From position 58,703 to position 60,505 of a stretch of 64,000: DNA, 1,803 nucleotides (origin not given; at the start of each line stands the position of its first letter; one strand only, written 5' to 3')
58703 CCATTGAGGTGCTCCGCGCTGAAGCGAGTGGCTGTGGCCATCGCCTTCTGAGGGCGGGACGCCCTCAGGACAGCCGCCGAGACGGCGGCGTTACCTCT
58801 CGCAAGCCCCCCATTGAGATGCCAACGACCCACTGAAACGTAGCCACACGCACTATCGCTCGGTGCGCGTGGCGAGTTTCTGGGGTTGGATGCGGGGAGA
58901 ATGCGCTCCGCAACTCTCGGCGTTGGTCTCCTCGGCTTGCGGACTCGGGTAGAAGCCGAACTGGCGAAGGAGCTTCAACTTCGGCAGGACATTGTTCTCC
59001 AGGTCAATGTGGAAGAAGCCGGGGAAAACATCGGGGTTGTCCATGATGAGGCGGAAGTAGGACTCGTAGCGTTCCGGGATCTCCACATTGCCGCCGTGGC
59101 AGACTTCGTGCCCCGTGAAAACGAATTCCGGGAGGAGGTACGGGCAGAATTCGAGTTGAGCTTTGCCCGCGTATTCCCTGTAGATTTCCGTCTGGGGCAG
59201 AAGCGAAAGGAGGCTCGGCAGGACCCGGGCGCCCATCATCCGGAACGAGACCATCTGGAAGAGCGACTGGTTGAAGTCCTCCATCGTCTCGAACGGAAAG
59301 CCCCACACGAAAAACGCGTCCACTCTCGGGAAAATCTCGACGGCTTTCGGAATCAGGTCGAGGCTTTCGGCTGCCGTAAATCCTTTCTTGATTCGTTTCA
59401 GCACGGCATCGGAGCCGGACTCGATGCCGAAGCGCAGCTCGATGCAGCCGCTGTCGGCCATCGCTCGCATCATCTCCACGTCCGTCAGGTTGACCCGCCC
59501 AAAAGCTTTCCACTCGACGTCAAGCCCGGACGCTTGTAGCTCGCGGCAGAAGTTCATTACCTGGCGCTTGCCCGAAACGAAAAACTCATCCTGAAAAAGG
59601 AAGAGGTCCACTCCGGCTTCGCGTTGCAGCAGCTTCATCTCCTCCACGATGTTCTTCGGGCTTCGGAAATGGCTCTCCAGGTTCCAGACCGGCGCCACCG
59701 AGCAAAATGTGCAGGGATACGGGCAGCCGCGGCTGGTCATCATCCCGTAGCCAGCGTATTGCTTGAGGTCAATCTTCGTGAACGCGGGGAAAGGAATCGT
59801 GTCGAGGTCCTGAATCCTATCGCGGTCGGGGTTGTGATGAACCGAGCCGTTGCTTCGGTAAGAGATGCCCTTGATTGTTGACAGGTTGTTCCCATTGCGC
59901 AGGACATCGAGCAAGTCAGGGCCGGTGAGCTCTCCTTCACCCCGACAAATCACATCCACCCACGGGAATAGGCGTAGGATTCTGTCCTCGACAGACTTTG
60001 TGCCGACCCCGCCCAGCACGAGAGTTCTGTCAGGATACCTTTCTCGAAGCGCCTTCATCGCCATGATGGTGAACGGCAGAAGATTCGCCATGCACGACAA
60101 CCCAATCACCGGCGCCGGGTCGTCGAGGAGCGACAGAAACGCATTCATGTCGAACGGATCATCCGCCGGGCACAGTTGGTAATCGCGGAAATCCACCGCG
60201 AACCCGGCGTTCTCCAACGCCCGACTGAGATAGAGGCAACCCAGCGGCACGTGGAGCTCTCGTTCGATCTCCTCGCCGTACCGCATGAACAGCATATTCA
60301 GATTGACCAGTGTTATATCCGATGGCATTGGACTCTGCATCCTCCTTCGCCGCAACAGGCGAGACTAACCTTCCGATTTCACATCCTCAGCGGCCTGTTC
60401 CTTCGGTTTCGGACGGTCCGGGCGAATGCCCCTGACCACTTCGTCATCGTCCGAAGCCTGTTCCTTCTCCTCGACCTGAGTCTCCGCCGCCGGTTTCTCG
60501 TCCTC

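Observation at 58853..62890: B12-radical-SAM enzyme with three duplicated NHLP-leader-like proteins carrying internal Tat-like segments and hypervariable acidic tails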

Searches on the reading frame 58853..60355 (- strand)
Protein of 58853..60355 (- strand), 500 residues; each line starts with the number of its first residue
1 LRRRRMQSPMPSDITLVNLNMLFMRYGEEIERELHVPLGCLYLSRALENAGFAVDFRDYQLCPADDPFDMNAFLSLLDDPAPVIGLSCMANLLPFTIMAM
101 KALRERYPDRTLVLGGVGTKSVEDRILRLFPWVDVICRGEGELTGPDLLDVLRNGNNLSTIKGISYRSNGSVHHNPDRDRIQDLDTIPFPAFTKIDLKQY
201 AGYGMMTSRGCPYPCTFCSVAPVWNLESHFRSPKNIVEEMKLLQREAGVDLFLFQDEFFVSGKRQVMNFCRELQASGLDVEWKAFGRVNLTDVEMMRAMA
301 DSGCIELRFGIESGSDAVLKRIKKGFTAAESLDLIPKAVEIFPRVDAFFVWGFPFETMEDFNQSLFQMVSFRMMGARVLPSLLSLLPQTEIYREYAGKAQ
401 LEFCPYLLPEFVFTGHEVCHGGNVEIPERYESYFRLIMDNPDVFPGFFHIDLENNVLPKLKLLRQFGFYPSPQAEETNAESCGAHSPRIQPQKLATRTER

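Call 3: search_protein_families(library=ncbifam, proteins=[window:58853-60355:-], max_evalue=1)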
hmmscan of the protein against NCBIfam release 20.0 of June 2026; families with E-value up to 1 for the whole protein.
window:58853-60355:- (500 aa): 31 families (the best 25 are shown)
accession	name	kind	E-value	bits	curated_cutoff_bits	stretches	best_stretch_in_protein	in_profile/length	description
NF050148.1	rSAM_ApyD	equivalog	3.8e-49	167.6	750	1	32-396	20-394/645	RiPP biosynthesis radical SAM protein ApyD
TIGR02026.1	BchE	equivalog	1.6e-44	152.6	481.35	1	23-372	9-366/497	magnesium-protoporphyrin IX monomethyl ester anaerobic oxidative cyclase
TIGR03471.1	HpnJ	equivalog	1.5e-34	119.7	577.6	1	93-394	81-386/472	hopanoid biosynthesis associated radical SAM protein HpnJ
TIGR03975.1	rSAM_ocin_1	subfamily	9.4e-33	113.6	281.85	1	76-365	124-424/606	RiPP maturation radical SAM C-methyltransferase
NF038361.1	rSAM_Sden_1168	equivalog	1.9e-28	99.3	575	1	104-364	165-444/560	Sden_1168 family B12-binding radical SAM P-methyltransferase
TIGR04479.1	bcpD_PhpK_rSAM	subfamily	7.3e-27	93.9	600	1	137-364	176-402/504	PhpK family radical SAM P-methyltransferase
TIGR04013.1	B12_SAM_MJ_1487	hypoth_equivalog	1.1e-26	93.7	251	2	79-245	40-194/382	TIGR04013 family B12-binding domain/radical SAM domain-containing protein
TIGR04072.2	rSAM_ladder_B12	equivalog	1.4e-26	93.2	360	1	101-380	91-364/443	lipid biosynthesis B12-binding/radical SAM protein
TIGR04385.1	B12_rSAM_cofa1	equivalog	3.1e-26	92.6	450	1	28-353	11-342/438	B12 lower ligand biosynthesis radical SAM protein BzaD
NF033712.0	B12_rSAM_KedN5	subfamily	1.2e-25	89.8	700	1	80-218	62-211/624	KedN5 family methylcobalamin-dependent radical SAM C-methyltransferase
TIGR04014.1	B12_SAM_MJ_0865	equivalog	4.9e-22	78.3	360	1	112-366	71-331/434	methyl-coenzyme M reductase glutamine C-methyltransferase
TIGR04190.1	B12_SAM_Ta0216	equivalog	4e-19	68.6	500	1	37-363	37-386/554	TIGR04190 family B12-binding domain/radical SAM domain protein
NF040546.1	rSAM_CUAEP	equivalog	3.9e-17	62.1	500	1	99-377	67-346/468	CUAEP/CCAEP-tail radical SAM (seleno)protein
TIGR04367.1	HpnR_B12_rSAM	equivalog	9.1e-17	60.7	650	1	37-334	22-316/490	hopanoid C-3 methylase HpnR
NF045585.1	rSAM_slr0320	equivalog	5.1e-15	55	775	1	100-328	129-364/511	photosystem II high light acclimation radical SAM protein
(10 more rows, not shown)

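Call 4: search_protein_families(library=pfam, proteins=[window:58853-60355:-], max_evalue=1)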
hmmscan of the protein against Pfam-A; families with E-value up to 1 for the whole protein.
window:58853-60355:- (500 aa): 2 families
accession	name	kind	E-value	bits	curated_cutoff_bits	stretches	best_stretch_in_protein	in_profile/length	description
PF04055.27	Radical_SAM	-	6.7e-17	62.6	29.5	1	207-365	3-163/166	Radical SAM superfamily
PF02310.24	B12-binding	-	3.4e-11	43.5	32.1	1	35-148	12-120/121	B12 binding domain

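Call 17: search_solved_structures(query=window:58853-60355:-, max_evalue=0.01)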
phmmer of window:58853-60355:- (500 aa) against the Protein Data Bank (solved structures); distinct sequences matched with E-value up to 0.01: 7.
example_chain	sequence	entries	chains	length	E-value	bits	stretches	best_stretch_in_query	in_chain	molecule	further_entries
9n1b_A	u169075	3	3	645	1.9e-19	72.9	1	48-374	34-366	Radical SAM protein | Radical SAM enzyme CysS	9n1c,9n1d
9ccb_A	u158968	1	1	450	2.6e-14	56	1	121-397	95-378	Radical SAM core domain-containing protein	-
6fd2_B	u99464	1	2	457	4.1e-13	52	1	205-399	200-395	Putative apramycin biosynthetic oxidoreductase 4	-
7kdx_A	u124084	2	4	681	3.2e-10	42.5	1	82-260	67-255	Methyltransferase TokK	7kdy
5ul2_A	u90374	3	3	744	4.5e-10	42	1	74-219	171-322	OxsB protein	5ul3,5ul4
4jc0_A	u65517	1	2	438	2.1e-06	29.9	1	189-378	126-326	Ribosomal protein S12 methylthiotransferase RimO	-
2qgq_A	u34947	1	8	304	1.3e-05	27.3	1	206-378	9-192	Protein TM_1862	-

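Call 28: find_homologous_proteins(query=window:58853-60355:-, max_evalue=1e-20)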
Query window:58853-60355:- (500 aa): 1673 proteins with E <= 1e-20 among 8000 candidates; the best 120 are listed.
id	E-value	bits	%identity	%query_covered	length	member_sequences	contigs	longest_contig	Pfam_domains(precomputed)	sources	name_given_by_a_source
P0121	0.0e+0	1041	89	98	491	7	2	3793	PF04055.28,PF02310.25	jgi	jgi:anaerobic magnesium-protoporphyrin IX monomethyl ester cyclase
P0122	2.0e-291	985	84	98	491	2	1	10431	PF04055.28,PF02310.25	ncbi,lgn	-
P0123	8.1e-289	976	83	98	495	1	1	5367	PF04055.28,PF02310.25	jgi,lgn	jgi:anaerobic magnesium-protoporphyrin IX monomethyl ester cyclase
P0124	4.4e-286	967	83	98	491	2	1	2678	PF04055.28,PF02310.25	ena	-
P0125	4.1e-285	964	83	98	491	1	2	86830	PF04055.28,PF02310.25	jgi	-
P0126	1.3e-282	956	82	98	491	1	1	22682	PF04055.28,PF02310.25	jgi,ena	-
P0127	3.5e-282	955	80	98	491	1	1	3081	PF04055.28,PF02310.25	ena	-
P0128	2.0e-280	949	82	98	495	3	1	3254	PF04055.28,PF02310.25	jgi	-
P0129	4.3e-280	948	81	98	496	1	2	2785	PF04055.28,PF02310.25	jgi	jgi:radical SAM superfamily enzyme YgiQ (UPF0313 family)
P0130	6.9e-279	944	81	97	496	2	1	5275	PF04055.28,PF02310.25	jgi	-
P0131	1.0e-278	943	81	98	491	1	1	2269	PF04055.28,PF02310.25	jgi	-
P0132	1.0e-278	943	81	98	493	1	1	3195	PF04055.28,PF02310.25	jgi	jgi:radical SAM superfamily enzyme YgiQ (UPF0313 family)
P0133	5.7e-278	941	81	98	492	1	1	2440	PF04055.28,PF02310.25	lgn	-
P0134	1.6e-277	939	79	98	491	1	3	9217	PF04055.28,PF02310.25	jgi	-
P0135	1.8e-276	936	80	98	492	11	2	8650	PF04055.28,PF02310.25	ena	-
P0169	6.3e-266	901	78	98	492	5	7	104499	PF04055.28,PF02310.25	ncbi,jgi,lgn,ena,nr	ncbi:MAG TPA: radical SAM protein [Planctomycetota bacterium]|nr:radical SAM protein [Planctomycetot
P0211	7.5e-263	891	75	98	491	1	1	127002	PF04055.28,PF02310.25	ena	-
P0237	6.4e-261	884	77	97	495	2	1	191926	PF04055.28,PF02310.25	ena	-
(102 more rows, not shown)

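Call 49: find_encoding_contigs(protein=P0237, flank=6000, max_places=2)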
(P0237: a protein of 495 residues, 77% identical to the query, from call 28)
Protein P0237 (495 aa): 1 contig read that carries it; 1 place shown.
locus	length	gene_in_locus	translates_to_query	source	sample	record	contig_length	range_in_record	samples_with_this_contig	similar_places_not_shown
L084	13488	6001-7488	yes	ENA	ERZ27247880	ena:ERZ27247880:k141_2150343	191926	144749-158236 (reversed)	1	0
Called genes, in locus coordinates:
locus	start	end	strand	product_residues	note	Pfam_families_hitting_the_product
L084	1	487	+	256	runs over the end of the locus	-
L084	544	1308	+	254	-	PF13620:CarboxypepD_reg, PF13715:CarbopepD_reg_2 (weak)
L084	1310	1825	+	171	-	-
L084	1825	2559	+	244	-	PF13620:CarboxypepD_reg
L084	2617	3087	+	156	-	PF12675:DUF3795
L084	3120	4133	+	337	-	PF13620:CarboxypepD_reg, PF13715:CarbopepD_reg_2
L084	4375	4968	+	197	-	PF13620:CarboxypepD_reg, PF13715:CarbopepD_reg_2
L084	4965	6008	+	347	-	PF13620:CarboxypepD_reg, PF13715:CarbopepD_reg_2 (weak), PF14686:fn3_3 (faint), PF22904:NOMO1-like_2nd (faint), PF09430:EMC7_beta-sandw (faint), PF13620:CarboxypepD_reg, PF13715:CarbopepD_reg_2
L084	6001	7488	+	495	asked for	PF02310:B12-binding, PF04055:Radical_SAM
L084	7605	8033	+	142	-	PF00989:PAS, PF13188:PAS_8 (weak), PF08448:PAS_4 (faint), PF08447:PAS_3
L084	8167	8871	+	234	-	PF01259:SAICAR_synt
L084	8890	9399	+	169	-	-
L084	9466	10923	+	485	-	PF13522:GATase_6, PF13537:GATase_7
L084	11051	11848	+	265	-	PF00005:ABC_tran, PF13304:AAA_21 (weak)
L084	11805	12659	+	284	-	PF01061:ABC2_membrane, PF12698:ABC2_membrane_3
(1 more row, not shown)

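Call 50: find_encoding_contigs(protein=P0211, flank=6000, max_places=2)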
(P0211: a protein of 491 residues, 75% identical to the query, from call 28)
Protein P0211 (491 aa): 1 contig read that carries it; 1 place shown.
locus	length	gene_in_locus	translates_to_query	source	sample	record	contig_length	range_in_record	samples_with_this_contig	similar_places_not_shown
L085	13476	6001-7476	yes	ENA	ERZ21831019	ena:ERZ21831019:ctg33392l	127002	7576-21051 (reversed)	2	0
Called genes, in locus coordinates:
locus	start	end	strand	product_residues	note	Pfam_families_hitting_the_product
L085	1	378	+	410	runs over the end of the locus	-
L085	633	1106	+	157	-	-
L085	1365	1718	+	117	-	PF01740:STAS, PF13466:STAS_2 (weak)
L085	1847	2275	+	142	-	PF13581:HATPase_c_2, PF02518:HATPase_c (weak)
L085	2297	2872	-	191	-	PF02525:Flavodoxin_2, PF03358:FMN_red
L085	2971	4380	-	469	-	PF01408:GFO_IDH_MocA, PF19051:GFO_IDH_MocA_C2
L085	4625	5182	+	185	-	-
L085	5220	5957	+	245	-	-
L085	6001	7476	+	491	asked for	PF02310:B12-binding, PF04055:Radical_SAM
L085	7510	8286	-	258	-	-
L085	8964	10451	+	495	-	PF00884:Sulfatase, PF01663:Phosphodiest (faint), PF02995:DUF229 (weak), PF16347:SGSH_C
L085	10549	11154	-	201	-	PF00881:Nitroreductase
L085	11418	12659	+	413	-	PF01120:Alpha_L_fucos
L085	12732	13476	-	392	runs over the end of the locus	PF03983:SHD1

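Call 51: find_encoding_contigs(protein=P0169, flank=6000, max_places=2)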
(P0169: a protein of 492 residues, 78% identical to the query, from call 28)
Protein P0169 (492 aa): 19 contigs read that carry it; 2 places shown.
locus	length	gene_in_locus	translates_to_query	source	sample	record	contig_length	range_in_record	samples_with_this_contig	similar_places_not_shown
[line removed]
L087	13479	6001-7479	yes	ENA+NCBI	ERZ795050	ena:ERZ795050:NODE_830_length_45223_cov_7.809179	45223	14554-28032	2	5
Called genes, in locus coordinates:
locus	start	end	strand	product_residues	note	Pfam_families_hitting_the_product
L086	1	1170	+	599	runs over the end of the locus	PF13600:DUF4140, PF13598:DUF4139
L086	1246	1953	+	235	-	PF00072:Response_reg, PF00486:Trans_reg_C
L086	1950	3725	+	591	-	PF00512:HisKA, PF02518:HATPase_c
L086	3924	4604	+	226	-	-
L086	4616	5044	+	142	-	-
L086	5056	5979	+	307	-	-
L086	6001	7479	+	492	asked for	PF02310:B12-binding, PF04055:Radical_SAM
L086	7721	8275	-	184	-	PF13091:PLDc_2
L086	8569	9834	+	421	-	PF08495:FIST, PF10442:FIST_C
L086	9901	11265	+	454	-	PF01547:SBP_bac_1, PF13416:SBP_bac_8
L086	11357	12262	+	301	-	PF00528:BPD_transp_1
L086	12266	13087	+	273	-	PF00528:BPD_transp_1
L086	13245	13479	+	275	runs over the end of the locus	PF02633:Creatininase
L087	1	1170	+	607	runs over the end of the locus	PF13600:DUF4140, PF13598:DUF4139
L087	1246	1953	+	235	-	PF00072:Response_reg, PF00486:Trans_reg_C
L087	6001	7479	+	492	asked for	PF02310:B12-binding, PF04055:Radical_SAM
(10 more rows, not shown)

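Call 60: predict_structure(alignment_id=A4)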
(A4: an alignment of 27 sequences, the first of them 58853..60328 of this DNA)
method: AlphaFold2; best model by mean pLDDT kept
length: 491 residues; sequences in the alignment: 27
mean_pLDDT: 74.3   pTM: 0.81
mean pLDDT of the five models: 74.3, 71.9, 71.8, 68.2, 65.8
residues with pLDDT >= 90: 120; 70-90: 209; 50-70: 89; < 50: 73
segments of 3 or more residues with pLDDT < 50: 15-22, 207-216, 245-251, 402-416, 463-491
pLDDT, mean of each block of 10 residues (from residue 1): 87 46 68 93 94 77 91 88 81 96 82 85 90 91 91 92 90 88 87 70 51 52 88 77 49 76 90 68 83 84 72 71 86 83 70 86 83 61 63 64 39 49 82 76 78 79 41 28 27 32
secondary structure, 60 per line:
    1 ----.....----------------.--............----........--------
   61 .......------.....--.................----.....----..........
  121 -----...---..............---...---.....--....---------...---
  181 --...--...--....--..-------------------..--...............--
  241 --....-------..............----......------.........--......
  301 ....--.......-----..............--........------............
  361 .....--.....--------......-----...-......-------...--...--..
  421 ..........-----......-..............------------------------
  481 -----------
elements in order: E5-9 H29-40 E45-49 H61-67 E74-78 H81-97 E102-106 H111-120 E126-128 H132-145 E155-159 E162-165 E193-196 H224-238 E243-246 H254-267 E272-277 H284-292 E295-304 H307-313 H319-332 E335-342 H349-365 E368-372 H381-386 E392-394 H396-401 E409-411 E414-416 H419-430 E439-441 H443-456

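Call 63: fold_search(model_id=the predicted structure, library=pdb)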
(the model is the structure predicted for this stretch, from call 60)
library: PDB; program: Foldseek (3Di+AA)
matches with E <= 10: 1728; with E <= 0.001: 60
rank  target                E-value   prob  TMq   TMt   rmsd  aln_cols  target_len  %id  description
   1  9n1b                  1.9e-18  1.00  0.62  0.50   4.5       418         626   21  Crystal structure of CysS from Corallococcus sp. CA054B with 5'-deoxyadenosine, methionine, and pantetheinylated 3-metho (released 2026-01-28)
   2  9n1d                  2.8e-18  1.00  0.62  0.50   4.4       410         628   22  Crystal structure of CysS from Corallococcus sp. CA054B with 5'-deoxyadenosine and methionine bound (released 2026-01-28)
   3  9n1c                  4.0e-18  1.00  0.62  0.50   4.5       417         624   20  Crystal structure of CysS from Corallococcus sp. CA054B with 5'-deoxyadenosine, methionine, and pantetheinylated 3-ethox (released 2026-01-28)
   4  6wtf_A                1.0e-17  1.00  0.61  0.56   9.5       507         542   16  Structure of radical S-adenosylmethionine methyltransferase, TsrM, from Kitasatospora setae with tryptophan substrate  (released 2020-12-23)
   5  5ul4                  1.0e-17  1.00  0.59  0.41  12.4       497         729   19  Structure of Cobalamin-dependent S-adenosylmethionine radical enzyme OxsB with aqua-cobalamin and S-adenosylmethionine b (released 2017-04-19)
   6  6wte_A                2.8e-17  1.00  0.64  0.56   9.5       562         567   15  Structure of radical S-adenosylmethionine methyltransferase, TsrM, from Kitasatospora setae with cobalamin and [4Fe-4S (released 2020-12-23)
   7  6wtf_B                3.6e-17  1.00  0.60  0.56   9.5       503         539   17  Structure of radical S-adenosylmethionine methyltransferase, TsrM, from Kitasatospora setae with tryptophan substrate  (released 2020-12-23)
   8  9ccb                  4.8e-17  1.00  0.58  0.67   7.6       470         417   19  X-ray crystal structure of methyl-coenzyme M reductase glutamine methylase (MgmA) from Methanothermobacter marburgensis  (released 2025-01-01)
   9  6wte_B                4.8e-17  1.00  0.62  0.58  11.6       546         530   15  Structure of radical S-adenosylmethionine methyltransferase, TsrM, from Kitasatospora setae with cobalamin and [4Fe-4S (released 2020-12-23)
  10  5ul2                  5.1e-17  1.00  0.59  0.41  12.2       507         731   19  Structure of Apo, SeMet-labeled Cobalamin-dependent S-adenosylmethionine radical enzyme OxsB (released 2017-04-19)
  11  5ul3                  8.2e-17  1.00  0.57  0.40   4.6       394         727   21  Structure of Cobalamin-dependent S-adenosylmethionine radical enzyme OxsB with aqua-cobalamin bound (released 2017-04-19)
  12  7kdx_B                2.3e-16  1.00  0.57  0.44   8.3       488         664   18  Crystal structure of Streptomyces tokunonesis TokK with hydroxycobalamin, 5'-deoxyadenosine, and methionine (released 2022-01-12)
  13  6fd2_A                5.2e-16  1.00  0.61  0.65   7.7       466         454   18  Radical SAM 1,2-diol dehydratase AprD4 in complex with its substrate paromamine (released 2018-01-17)
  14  7kdx_A                6.6e-16  1.00  0.55  0.43   5.1       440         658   19  Crystal structure of Streptomyces tokunonesis TokK with hydroxycobalamin, 5'-deoxyadenosine, and methionine (released 2022-01-12)
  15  7kdy_A                4.4e-15  1.00  0.58  0.44   8.0       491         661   18  Crystal structure of Streptomyces tokunonesis TokK with hydroxycobalamin, 5'-deoxyadenosine, methionine, and (2R)-pant (released 2022-01-12)
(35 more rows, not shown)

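Call 66: search_protein_representatives(protein=window:58853-60328:-)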
Query: 491 residues. Proteins with E-value up to 0.001 (for the whole library): 51128; up to 1e-10: 30504; up to 1e-30: 4417. The best 150 are listed.
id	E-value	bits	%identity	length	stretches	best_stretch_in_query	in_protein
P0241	3.9e-200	682.1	76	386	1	104-488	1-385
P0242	3.8e-190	649.2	59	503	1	1-482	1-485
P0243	5.2e-143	493.7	68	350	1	1-316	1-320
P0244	3.3e-137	474.6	49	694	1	3-459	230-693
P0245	6.4e-131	453.9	45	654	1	3-455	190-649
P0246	6.4e-124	430.8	44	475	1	3-460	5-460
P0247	1.5e-117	409.8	67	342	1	186-466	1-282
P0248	2.2e-117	409.2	31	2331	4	66-356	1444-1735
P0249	1.1e-116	406.9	53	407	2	158-354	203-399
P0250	4.1e-113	395.1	72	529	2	238-438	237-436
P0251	1.4e-103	363.7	59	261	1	231-488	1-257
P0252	4.1e-103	362.1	41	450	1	28-461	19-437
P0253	2.4e-102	359.6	28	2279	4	52-356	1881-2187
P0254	3.2e-99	349.3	29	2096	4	66-356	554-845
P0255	4.5e-99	348.8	41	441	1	3-442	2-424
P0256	2.3e-98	346.4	39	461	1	4-457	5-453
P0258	1.7e-96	340.3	39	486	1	4-453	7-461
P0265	1.9e-92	327.0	39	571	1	26-465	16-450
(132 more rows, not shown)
